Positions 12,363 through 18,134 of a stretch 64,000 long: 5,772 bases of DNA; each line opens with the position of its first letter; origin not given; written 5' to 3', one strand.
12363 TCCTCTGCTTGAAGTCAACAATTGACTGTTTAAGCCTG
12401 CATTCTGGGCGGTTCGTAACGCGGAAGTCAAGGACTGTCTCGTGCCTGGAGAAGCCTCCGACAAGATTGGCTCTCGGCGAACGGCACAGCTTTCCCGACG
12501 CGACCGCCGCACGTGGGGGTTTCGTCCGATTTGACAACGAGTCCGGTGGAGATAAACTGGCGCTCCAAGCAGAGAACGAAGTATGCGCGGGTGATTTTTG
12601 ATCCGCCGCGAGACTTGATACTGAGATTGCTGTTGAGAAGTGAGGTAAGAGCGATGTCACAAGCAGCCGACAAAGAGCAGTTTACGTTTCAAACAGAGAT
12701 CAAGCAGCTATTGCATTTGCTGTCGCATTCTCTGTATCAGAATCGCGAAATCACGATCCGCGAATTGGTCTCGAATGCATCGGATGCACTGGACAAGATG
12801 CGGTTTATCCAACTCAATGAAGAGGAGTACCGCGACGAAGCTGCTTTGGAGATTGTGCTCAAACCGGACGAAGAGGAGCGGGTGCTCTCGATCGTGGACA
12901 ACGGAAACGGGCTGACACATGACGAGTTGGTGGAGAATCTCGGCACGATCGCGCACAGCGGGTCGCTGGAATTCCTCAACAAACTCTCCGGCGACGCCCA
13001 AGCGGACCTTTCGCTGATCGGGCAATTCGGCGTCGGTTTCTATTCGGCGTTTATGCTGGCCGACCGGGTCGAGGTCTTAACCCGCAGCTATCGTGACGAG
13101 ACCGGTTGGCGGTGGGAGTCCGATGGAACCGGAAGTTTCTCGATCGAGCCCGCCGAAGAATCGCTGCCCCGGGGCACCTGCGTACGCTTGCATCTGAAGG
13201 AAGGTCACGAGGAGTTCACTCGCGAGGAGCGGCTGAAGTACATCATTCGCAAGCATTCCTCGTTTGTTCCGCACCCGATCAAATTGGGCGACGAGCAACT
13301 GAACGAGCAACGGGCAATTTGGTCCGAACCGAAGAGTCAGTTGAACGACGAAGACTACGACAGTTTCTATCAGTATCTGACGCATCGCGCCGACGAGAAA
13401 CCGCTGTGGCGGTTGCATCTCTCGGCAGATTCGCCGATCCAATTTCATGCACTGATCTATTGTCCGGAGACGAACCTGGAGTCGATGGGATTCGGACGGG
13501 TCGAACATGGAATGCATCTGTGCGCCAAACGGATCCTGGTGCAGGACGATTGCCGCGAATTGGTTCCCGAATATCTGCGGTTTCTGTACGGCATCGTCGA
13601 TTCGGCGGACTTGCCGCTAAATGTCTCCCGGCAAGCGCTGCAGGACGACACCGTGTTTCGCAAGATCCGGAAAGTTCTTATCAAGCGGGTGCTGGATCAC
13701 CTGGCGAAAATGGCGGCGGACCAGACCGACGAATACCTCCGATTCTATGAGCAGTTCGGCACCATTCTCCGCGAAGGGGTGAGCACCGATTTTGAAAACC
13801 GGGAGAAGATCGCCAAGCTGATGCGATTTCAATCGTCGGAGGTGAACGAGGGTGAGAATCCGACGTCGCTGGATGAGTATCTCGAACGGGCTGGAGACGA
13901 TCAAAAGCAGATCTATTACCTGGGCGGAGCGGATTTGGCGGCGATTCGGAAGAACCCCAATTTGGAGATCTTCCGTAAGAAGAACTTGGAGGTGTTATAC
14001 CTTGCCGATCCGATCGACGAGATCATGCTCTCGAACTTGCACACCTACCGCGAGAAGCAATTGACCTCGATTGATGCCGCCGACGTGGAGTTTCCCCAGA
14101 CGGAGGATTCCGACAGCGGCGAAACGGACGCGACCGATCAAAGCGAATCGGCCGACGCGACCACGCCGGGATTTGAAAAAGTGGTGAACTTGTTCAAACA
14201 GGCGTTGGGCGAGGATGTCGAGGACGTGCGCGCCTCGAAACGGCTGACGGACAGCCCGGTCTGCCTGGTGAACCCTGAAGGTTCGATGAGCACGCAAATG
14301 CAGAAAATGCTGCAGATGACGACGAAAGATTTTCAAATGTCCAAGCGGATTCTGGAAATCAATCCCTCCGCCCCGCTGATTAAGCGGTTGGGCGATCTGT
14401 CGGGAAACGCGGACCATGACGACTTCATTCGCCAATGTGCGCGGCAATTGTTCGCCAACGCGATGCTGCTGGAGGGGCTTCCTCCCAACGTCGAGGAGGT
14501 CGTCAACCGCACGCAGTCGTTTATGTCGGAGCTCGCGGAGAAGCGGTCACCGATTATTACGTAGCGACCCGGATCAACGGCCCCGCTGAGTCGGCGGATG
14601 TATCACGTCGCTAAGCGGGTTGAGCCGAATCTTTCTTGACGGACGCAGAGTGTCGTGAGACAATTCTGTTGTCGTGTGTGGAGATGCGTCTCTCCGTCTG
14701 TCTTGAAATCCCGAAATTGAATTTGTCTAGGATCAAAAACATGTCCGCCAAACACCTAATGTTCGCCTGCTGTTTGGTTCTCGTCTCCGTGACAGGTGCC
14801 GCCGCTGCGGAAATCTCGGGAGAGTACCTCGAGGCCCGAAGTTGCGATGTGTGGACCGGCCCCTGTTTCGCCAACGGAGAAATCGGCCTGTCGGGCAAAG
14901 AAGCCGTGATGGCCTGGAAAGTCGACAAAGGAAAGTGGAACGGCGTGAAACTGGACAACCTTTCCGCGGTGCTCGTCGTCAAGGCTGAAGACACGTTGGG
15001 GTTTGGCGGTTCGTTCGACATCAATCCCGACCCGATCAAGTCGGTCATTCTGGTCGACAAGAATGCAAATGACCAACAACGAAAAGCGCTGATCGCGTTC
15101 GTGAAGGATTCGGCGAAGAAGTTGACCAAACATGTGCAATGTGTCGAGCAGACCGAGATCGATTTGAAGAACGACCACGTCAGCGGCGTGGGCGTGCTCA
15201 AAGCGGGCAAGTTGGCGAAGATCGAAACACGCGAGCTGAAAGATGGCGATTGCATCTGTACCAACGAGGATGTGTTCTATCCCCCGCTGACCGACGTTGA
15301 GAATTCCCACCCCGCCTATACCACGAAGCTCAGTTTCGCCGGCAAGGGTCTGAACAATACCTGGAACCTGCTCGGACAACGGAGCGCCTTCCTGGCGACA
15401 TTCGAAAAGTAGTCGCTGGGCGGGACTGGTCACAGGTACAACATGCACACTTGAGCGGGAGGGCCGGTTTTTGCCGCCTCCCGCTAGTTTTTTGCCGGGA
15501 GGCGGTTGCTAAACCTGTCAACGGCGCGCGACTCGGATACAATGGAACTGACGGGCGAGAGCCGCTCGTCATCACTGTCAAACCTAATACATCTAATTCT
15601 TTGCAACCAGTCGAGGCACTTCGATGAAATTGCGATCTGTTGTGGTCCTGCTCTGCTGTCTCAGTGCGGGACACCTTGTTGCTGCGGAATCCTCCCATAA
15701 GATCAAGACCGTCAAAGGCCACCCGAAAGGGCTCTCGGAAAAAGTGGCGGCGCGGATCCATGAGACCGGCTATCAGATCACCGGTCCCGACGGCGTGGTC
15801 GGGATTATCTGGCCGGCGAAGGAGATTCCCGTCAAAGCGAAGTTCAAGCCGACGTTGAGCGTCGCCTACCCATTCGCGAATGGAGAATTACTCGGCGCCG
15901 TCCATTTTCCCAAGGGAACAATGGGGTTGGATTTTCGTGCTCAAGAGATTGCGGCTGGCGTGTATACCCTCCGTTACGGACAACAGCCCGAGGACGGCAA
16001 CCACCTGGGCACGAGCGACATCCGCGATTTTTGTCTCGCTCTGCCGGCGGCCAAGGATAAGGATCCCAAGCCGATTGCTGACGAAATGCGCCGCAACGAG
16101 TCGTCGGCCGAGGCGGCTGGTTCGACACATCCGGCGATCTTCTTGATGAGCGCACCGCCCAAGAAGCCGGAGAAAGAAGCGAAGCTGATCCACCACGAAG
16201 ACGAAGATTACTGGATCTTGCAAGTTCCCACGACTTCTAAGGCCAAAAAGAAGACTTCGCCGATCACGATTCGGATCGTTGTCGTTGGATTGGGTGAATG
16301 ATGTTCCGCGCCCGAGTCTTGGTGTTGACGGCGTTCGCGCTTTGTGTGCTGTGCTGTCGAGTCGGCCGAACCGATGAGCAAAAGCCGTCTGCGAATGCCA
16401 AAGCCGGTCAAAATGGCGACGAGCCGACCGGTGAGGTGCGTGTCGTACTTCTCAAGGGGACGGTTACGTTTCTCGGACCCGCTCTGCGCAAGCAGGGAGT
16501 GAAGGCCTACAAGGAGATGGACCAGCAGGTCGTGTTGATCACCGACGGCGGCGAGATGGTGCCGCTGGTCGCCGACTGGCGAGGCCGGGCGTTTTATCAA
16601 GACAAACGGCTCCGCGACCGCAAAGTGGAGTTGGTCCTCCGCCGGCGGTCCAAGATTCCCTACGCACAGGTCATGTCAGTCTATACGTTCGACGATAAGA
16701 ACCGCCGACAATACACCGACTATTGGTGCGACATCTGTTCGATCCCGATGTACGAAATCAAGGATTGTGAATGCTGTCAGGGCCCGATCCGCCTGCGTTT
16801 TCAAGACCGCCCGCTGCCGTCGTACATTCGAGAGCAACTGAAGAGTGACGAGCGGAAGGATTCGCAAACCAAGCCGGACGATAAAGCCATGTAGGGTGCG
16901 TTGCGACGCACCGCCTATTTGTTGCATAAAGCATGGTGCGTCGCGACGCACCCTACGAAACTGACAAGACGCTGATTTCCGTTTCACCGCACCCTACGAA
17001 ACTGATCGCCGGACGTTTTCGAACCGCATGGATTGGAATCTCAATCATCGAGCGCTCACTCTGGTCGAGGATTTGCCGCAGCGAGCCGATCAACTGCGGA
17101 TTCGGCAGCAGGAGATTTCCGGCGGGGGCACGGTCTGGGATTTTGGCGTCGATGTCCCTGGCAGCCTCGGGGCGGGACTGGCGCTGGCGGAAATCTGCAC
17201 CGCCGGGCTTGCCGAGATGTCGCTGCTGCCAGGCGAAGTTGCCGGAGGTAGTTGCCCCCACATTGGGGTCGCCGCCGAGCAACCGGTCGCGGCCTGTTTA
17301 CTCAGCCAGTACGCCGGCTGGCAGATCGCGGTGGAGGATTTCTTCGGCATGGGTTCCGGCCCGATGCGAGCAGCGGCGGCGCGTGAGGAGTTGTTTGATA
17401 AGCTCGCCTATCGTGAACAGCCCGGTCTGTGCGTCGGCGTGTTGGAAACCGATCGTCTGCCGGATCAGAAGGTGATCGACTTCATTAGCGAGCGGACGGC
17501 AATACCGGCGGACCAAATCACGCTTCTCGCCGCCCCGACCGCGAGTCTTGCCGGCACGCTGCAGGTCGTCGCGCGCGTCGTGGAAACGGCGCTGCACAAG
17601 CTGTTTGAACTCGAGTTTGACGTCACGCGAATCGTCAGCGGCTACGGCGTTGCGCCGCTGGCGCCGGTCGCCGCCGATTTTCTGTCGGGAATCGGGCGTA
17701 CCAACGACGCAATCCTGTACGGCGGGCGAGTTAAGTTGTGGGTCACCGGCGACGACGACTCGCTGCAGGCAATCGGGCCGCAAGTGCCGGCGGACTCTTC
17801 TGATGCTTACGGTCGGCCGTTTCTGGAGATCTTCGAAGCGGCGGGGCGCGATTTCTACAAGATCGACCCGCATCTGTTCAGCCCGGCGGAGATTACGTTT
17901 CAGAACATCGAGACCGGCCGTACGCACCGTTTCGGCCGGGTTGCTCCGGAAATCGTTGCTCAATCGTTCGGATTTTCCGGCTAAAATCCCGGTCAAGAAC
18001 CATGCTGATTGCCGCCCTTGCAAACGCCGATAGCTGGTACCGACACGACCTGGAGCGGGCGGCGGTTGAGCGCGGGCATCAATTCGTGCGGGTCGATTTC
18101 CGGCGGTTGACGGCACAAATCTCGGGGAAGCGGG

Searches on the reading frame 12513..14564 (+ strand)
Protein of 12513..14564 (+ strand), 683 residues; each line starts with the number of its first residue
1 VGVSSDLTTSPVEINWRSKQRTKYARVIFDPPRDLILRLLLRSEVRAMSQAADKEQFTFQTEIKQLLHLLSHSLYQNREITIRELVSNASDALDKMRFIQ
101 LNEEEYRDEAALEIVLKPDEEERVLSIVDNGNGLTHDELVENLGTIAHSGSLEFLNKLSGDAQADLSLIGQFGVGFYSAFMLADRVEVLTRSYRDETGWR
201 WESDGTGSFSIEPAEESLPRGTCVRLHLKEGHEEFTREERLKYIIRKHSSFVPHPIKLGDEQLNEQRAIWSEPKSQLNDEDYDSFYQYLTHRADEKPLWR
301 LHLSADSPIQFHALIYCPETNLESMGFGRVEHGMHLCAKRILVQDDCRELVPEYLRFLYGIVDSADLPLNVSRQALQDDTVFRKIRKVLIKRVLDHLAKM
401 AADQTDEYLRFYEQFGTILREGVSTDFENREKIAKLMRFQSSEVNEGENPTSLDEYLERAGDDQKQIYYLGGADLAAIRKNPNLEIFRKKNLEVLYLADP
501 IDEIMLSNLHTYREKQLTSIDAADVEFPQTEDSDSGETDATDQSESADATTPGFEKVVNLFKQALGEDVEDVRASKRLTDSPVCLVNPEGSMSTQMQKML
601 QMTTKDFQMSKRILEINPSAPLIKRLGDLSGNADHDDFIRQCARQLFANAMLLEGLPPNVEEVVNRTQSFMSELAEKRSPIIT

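Call 36: search_protein_families(library=pfam, proteins=[window:12513-14564:+], max_evalue=0.001)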
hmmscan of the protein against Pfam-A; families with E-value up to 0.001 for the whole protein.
window:12513-14564:+ (683 aa): 3 families
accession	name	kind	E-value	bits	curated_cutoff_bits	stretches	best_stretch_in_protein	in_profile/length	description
PF00183.23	HSP90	-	3.2e-109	366.7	24.4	1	261-657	80-471/518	Hsp90 protein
PF13589.12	HATPase_c_3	-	5.6e-08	33.3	25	1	79-199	4-101/137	Histidine kinase-, DNA gyrase B-, and HSP90-like ATPase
PF02518.31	HATPase_c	-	0.00033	21.5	26.4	1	82-230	10-109/111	Histidine kinase-, DNA gyrase B-, and HSP90-like ATPase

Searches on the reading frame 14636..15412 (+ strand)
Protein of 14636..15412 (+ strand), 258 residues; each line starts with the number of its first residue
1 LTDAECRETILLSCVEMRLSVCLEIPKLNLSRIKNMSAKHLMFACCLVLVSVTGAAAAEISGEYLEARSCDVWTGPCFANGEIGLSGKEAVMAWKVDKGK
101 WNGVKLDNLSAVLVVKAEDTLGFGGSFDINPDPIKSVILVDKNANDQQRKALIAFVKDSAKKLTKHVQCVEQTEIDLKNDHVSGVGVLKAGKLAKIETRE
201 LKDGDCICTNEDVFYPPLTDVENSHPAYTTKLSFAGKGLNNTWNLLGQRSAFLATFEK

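Call 36: search_protein_families(library=pfam, proteins=[window:14636-15412:+], max_evalue=0.001)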
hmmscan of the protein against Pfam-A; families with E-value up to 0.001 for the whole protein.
window:14636-15412:+ (258 aa): 1 family
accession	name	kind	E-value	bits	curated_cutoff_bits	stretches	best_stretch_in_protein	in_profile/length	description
PF07040.16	DUF1326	-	5.1e-12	46.7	25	1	87-237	20-160/177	Protein of unknown function (DUF1326)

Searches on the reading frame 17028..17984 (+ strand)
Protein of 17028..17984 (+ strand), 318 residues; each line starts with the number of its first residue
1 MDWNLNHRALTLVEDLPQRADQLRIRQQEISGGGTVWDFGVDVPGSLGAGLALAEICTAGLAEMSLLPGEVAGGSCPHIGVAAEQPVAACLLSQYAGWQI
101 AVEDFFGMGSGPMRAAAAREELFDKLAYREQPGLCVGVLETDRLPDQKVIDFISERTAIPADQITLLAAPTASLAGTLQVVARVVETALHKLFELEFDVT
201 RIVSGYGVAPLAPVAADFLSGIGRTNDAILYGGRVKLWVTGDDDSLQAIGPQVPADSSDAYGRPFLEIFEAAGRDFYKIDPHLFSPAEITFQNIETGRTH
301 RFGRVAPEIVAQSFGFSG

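Call 36: search_protein_families(library=pfam, proteins=[window:17028-17984:+], max_evalue=0.001)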
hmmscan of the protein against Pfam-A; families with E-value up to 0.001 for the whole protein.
window:17028-17984:+ (318 aa): 1 family
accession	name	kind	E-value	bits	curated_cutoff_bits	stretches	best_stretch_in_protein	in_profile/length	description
PF02289.21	MCH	-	1.1e-119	399.7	25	1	5-314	2-311/311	Cyclohydrolase (MCH)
